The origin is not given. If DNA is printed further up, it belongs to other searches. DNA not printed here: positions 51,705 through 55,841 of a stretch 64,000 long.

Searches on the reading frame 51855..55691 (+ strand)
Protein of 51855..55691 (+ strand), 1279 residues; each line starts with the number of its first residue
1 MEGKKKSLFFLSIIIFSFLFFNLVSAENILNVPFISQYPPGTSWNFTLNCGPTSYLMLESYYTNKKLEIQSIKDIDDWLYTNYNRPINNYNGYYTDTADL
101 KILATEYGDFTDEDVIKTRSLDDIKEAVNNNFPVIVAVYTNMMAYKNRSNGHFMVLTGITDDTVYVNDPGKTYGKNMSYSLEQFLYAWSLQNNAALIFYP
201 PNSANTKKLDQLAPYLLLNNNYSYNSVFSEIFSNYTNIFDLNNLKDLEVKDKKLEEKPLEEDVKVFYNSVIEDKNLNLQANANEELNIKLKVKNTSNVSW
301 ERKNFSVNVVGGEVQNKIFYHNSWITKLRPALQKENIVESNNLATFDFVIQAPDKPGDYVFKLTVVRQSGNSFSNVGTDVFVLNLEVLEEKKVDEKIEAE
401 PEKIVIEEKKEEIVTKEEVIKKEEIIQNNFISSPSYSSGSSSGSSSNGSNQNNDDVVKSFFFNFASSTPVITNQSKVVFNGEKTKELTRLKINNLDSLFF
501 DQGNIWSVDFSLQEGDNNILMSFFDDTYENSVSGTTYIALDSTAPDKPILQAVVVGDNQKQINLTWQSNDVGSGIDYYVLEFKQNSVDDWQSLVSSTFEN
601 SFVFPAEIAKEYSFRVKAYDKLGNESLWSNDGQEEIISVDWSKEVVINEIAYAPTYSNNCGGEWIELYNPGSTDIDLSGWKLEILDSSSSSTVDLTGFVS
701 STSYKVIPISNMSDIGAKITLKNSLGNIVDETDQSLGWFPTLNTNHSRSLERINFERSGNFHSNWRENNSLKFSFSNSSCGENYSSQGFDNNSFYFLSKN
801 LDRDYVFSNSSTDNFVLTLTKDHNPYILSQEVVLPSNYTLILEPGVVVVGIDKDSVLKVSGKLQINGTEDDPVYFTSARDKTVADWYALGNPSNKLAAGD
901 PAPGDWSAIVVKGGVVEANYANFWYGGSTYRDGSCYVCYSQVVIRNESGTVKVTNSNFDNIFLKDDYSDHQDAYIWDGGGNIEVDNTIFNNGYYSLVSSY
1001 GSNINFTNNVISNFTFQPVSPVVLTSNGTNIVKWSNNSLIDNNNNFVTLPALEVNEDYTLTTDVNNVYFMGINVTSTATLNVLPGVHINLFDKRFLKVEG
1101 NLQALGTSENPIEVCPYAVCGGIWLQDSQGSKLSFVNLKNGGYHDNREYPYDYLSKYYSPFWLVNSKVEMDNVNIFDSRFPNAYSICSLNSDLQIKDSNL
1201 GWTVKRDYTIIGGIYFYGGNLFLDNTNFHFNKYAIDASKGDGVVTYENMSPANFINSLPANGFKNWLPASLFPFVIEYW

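Call 64: search_protein_families(library=pfam, proteins=[window:51855-55691:+], max_evalue=0.001)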
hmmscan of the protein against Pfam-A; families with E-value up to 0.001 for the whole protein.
window:51855-55691:+ (1279 aa): 5 families
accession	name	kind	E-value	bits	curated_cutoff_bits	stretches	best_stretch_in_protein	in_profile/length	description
PF13529.12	Peptidase_C39_2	-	5.7e-20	72.8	24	1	30-169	1-142/143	Peptidase_C39 like family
PF00932.25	LTD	-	7.9e-11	42.7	34.3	1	643-732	6-105/109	Lamin Tail Domain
PF03412.21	Peptidase_C39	-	6.1e-06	26.5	22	1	138-189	74-122/133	Peptidase C39 family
PF00041.27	fn3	-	0.00064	20.3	25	0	556-630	10-79/84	Fibronectin type III domain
PF12385.14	Peptidase_C70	-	0.00092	19.6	19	0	50-184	20-136/141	Papain-like cysteine protease AvrRpt2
